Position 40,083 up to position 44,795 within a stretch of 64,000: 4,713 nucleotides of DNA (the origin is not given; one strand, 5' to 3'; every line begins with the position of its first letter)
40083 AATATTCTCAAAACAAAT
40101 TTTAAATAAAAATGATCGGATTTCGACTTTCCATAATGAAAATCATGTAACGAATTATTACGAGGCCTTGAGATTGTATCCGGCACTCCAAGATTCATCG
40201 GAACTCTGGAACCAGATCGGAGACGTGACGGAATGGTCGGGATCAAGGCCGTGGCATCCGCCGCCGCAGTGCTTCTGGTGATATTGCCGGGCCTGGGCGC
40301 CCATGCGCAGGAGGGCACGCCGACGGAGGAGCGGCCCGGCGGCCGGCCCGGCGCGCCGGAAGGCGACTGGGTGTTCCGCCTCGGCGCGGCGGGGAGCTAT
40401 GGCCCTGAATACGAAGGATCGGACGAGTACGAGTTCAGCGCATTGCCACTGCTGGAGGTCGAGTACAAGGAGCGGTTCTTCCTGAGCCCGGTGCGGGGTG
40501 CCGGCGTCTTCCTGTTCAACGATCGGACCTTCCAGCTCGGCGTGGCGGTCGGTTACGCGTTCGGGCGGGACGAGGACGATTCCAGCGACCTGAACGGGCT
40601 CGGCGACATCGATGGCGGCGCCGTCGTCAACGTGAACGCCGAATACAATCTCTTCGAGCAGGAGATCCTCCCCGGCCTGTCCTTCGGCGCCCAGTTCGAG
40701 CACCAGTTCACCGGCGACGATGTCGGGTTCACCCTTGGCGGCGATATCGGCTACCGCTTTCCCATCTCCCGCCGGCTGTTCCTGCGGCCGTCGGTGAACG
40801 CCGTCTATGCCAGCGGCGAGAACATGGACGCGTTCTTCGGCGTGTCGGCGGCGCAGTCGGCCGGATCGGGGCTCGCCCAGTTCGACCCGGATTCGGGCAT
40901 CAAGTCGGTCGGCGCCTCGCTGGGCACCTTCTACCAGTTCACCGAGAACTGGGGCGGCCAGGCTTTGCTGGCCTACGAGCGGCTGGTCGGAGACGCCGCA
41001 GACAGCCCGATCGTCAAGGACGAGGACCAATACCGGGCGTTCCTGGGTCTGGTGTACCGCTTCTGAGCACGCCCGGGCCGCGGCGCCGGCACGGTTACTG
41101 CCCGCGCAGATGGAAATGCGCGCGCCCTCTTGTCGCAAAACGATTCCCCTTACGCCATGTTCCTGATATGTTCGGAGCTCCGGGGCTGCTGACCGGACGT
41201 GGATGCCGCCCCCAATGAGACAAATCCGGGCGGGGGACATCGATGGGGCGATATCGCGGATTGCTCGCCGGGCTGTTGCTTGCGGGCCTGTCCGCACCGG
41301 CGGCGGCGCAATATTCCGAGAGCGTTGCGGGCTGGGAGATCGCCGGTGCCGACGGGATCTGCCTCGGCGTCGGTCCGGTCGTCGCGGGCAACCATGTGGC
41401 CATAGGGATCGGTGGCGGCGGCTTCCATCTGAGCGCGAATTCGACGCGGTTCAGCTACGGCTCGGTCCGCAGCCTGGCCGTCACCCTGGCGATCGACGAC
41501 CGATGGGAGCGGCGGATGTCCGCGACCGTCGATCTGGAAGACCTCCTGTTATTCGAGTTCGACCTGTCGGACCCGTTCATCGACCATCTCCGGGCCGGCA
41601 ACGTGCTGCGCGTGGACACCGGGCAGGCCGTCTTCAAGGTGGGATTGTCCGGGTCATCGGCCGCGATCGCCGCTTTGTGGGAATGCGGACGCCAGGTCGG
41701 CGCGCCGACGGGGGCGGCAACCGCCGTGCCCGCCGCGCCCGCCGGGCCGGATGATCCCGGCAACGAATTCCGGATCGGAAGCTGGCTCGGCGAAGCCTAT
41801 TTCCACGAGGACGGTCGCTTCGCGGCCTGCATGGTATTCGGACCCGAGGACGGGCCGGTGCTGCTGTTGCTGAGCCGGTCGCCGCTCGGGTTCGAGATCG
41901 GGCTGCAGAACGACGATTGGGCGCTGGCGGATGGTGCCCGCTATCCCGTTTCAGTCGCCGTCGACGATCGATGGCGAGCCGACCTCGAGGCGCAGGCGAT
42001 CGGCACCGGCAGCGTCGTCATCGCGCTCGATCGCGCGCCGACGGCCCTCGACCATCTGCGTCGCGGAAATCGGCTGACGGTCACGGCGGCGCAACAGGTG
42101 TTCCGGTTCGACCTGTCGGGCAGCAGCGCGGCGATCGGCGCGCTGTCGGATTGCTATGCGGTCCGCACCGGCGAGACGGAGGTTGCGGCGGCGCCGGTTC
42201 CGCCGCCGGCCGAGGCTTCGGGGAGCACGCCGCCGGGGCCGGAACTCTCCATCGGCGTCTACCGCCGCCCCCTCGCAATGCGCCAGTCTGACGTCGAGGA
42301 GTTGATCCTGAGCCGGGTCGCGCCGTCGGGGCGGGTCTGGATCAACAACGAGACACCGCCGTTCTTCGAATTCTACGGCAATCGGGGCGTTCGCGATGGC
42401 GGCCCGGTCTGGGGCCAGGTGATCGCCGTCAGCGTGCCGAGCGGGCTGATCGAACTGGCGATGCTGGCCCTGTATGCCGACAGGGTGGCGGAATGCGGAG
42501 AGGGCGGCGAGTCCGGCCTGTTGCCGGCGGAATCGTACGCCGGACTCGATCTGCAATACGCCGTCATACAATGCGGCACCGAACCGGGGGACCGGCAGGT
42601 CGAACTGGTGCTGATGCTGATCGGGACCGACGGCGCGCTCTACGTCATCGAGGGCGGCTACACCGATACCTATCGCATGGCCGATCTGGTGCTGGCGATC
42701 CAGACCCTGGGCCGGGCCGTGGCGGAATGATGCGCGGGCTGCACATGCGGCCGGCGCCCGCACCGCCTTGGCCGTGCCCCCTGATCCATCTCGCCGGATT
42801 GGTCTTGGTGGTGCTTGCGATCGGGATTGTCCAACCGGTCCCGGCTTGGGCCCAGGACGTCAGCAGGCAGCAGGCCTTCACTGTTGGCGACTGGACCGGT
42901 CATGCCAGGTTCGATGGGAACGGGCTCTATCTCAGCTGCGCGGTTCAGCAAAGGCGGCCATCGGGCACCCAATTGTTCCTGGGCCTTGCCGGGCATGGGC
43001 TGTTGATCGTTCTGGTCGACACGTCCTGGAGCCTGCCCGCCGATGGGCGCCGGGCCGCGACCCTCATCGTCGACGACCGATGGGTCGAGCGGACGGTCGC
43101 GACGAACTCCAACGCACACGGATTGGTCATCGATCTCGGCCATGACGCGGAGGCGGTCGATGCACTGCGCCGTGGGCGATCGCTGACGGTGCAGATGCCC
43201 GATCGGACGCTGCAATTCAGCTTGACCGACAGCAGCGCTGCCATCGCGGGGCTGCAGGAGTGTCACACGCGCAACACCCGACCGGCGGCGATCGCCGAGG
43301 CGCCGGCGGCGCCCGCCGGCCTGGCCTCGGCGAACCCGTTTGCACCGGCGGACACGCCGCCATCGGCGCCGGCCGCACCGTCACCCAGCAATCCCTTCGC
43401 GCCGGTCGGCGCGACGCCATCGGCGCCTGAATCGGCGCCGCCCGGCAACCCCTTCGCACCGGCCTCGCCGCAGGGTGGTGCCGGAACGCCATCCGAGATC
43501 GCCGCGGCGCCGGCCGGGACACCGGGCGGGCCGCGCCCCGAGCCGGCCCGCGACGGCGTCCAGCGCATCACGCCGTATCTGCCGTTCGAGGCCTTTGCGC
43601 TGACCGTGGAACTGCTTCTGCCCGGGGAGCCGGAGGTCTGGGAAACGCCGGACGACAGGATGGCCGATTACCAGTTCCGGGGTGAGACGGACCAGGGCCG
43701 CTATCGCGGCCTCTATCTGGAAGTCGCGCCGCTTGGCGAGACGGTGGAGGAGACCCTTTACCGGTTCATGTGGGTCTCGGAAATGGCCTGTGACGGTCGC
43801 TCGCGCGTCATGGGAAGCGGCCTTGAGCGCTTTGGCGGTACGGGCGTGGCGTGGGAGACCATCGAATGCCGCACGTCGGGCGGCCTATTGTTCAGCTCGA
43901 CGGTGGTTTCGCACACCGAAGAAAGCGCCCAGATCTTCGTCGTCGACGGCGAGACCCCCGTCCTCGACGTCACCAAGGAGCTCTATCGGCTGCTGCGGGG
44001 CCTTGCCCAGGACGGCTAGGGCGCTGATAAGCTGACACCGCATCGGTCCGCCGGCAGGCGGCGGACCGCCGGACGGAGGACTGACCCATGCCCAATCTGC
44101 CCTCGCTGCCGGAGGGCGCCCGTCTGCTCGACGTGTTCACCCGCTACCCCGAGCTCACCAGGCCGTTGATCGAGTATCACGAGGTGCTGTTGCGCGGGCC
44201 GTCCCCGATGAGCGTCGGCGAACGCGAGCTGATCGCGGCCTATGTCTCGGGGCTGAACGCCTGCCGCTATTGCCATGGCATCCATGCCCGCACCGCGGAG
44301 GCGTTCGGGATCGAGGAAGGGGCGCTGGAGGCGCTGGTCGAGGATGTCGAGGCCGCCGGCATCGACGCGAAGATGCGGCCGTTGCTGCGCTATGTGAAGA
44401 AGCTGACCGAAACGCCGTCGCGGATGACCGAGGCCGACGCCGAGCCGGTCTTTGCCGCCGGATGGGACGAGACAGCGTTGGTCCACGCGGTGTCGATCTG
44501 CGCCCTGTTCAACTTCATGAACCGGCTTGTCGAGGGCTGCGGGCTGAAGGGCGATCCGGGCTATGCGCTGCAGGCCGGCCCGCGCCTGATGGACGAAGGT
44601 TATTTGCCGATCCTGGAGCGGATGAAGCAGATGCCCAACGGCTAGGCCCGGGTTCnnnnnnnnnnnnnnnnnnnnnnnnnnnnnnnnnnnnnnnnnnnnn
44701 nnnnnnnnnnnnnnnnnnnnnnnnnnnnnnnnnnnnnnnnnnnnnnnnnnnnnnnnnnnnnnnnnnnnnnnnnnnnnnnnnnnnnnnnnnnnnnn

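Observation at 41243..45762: Three paralogous secreted two-module proteins with conserved Cys pairs (one with a duplicated N-module), interrupted by an AhpD-like CxxC gene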

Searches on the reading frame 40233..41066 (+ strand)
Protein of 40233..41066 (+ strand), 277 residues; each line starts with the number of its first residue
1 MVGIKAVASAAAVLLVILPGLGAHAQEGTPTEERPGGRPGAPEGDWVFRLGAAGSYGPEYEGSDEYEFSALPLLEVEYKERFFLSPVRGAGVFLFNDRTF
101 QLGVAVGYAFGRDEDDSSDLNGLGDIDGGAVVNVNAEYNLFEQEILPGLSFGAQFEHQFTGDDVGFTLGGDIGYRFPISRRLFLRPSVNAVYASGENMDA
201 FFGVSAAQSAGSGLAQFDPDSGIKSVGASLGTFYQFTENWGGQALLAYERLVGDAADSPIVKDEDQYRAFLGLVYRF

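Call 3: search_protein_families(library=pfam, proteins=[window:40233-41066:+], max_evalue=1)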
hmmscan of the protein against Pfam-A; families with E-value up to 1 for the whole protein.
window:40233-41066:+ (277 aa): 4 families
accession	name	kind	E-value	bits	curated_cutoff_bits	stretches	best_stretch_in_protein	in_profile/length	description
PF06629.18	MipA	-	3.7e-53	181.4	24.2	1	50-277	1-221/221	MltA-interacting protein MipA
PF13505.12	OMP_b-brl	-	3.1e-06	27.9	28.7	1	50-142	58-142/175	Outer membrane protein beta-barrel domain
PF03797.25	Autotransporter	-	0.012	15.8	26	1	99-195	66-147/255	Autotransporter beta-domain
PF04338.18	DUF481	-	0.014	15.9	21.1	1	78-194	82-189/210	Protein of unknown function, DUF481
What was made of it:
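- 40233..41066 (+): MipA-family outer-membrane beta-barrel gene, 177 nt upstream of P1. Matches PF06629 at 181 bits (call 3).
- Checked: MipA is 40233-41066 on the same strand (PF06629, 181 bits, call 3).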

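Call 4: search_protein_families(library=ncbifam, proteins=[window:40233-41066:+], max_evalue=1)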
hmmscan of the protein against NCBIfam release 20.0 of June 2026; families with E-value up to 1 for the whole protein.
window:40233-41066:+ (277 aa): 3 families
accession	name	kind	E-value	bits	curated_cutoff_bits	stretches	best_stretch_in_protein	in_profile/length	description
NF045789.1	OmpVVibrio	equivalog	4.8e-08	32.8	400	1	96-277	86-259/259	outer membrane protein OmpV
TIGR04565.1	OMP_myx_plus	subfamily_domain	0.0028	17.6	60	1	80-193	7-137/161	outer membrane beta-barrel domain-containing protein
TIGR01414.1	autotrans_barl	domain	0.071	12.1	16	1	163-199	281-320/432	autotransporter outer membrane beta-barrel domain-containing protein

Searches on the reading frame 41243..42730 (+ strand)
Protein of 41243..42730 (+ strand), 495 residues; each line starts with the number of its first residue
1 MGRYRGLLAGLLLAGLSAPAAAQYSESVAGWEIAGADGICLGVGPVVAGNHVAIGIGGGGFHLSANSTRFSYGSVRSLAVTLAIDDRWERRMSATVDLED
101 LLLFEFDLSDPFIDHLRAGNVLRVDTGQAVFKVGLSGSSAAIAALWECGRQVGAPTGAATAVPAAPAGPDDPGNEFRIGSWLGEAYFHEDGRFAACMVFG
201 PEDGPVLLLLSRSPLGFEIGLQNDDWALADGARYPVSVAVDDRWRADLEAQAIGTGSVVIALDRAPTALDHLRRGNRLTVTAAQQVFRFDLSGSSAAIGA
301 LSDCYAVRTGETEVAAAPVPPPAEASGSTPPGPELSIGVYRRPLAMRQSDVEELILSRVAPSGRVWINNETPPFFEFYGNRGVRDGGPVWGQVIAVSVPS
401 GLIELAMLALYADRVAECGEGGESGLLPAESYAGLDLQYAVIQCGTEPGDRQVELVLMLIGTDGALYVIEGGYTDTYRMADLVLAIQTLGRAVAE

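Call 3: search_protein_families(library=pfam, proteins=[window:41243-42730:+], max_evalue=1)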
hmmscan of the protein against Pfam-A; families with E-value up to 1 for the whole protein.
window:41243-42730:+ (495 aa): 1 family
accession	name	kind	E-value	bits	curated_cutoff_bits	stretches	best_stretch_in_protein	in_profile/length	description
PF06674.16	DUF1176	-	0.00011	22.4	34.8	1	234-310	60-134/322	Protein of unknown function (DUF1176)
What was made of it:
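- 41762..42157 (+): P1 module A copy 2 (aa 174-305; C196...C304). Weak PF06674 hit of 22.4 bits (call 3).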

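Call 4: search_protein_families(library=ncbifam, proteins=[window:41243-42730:+], max_evalue=1)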
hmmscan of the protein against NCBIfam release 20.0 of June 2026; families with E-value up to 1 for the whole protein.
window:41243-42730:+ (495 aa): 0 families

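Call 10: search_solved_structures(query=window:41243-42730:+, max_evalue=10)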
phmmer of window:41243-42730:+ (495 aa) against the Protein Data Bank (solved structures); distinct sequences matched with E-value up to 10: 2.
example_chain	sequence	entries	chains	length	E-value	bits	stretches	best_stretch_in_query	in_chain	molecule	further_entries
6w19_k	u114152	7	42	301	0.27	13.2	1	348-402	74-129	Triplex capsid protein 2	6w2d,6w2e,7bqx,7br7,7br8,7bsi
9ukm_I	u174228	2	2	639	0.55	12.2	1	319-349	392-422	Defense against restriction protein A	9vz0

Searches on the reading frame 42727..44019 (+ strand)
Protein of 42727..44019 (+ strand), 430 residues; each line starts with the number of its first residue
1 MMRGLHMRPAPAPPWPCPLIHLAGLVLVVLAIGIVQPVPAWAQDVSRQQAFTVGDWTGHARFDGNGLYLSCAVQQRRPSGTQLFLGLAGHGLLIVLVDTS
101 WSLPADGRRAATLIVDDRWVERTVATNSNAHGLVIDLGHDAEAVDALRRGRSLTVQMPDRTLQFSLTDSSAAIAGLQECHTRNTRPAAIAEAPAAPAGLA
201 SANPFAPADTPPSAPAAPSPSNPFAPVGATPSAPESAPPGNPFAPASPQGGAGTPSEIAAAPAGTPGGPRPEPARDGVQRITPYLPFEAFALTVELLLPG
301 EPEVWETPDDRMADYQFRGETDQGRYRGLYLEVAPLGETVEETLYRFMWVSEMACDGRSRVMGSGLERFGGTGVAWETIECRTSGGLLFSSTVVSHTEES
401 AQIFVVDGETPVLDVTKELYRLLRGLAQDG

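Call 3: search_protein_families(library=pfam, proteins=[window:42727-44019:+], max_evalue=1)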
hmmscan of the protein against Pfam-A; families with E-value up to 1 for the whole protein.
window:42727-44019:+ (430 aa): 1 family
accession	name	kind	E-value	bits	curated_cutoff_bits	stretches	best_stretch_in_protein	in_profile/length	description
PF06674.16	DUF1176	-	0.11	12.4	34.8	1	109-219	60-169/322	Protein of unknown function (DUF1176)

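Call 4: search_protein_families(library=ncbifam, proteins=[window:42727-44019:+], max_evalue=1)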
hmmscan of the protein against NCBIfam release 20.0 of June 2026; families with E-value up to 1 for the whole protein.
window:42727-44019:+ (430 aa): 0 families

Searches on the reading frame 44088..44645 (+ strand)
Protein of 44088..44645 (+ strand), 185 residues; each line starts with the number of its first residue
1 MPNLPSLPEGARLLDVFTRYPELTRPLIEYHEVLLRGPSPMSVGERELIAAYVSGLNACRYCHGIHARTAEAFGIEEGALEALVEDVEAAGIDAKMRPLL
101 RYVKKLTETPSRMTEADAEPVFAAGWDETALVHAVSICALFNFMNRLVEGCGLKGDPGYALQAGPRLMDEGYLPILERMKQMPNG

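Call 3: search_protein_families(library=pfam, proteins=[window:44088-44645:+], max_evalue=1)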
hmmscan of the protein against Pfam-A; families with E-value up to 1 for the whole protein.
window:44088-44645:+ (185 aa): 2 families
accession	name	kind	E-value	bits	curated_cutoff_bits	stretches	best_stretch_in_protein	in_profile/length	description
PF02627.25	CMD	-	2.5e-07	31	23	1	21-103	1-82/84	Carboxymuconolactone decarboxylase family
PF04636.18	PA26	-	1.1e-05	25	29.4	1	15-157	40-179/445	PA26 p53-induced protein (sestrin)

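Call 4: search_protein_families(library=ncbifam, proteins=[window:44088-44645:+], max_evalue=1)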
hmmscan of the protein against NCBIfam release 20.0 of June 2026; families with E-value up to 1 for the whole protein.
window:44088-44645:+ (185 aa): 7 families
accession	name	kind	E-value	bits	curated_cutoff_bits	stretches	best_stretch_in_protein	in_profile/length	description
TIGR01926.1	peroxid_rel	subfamily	2.6e-25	89.2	81.8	1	15-152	34-172/178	peroxidase-related enzyme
TIGR04030.1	perox_Avi_7169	hypoth_equivalog_domain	6.1e-15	55.8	233.15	1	42-148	72-179/185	alkylhydroperoxidase domain protein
NF041238.1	AhpD_rel_CFYUT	equivalog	3.6e-10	39.6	175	1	46-159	223-339/357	alkylhydroperoxidase-related (seleno)protein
TIGR00778.1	ahpD_dom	domain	5.7e-08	32.1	27.8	1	44-82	6-44/51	alkylhydroperoxidase AhpD family core domain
NF053654.1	GroundWater_YciW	equivalog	1.6e-05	24.7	310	1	47-142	66-160/179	YciW-related (seleno)protein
TIGR04029.1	CMD_Avi_7170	hypoth_equivalog_domain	0.00021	22.1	100.75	1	85-151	105-171/174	CMD domain protein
TIGR04169.1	perox_w_seleSAM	hypoth_equivalog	0.012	15.7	120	1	17-82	16-80/109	arsenosugar biosynthesis-associated peroxidase-like protein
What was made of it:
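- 44088..44645 (+): Cytoplasmic CMD/AhpD-like 'peroxidase-related enzyme' with CxxC (C59, C62). TIGR01926 at 89.2 bits against a cut-off of 81.8; PF02627 (calls 3, 4).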
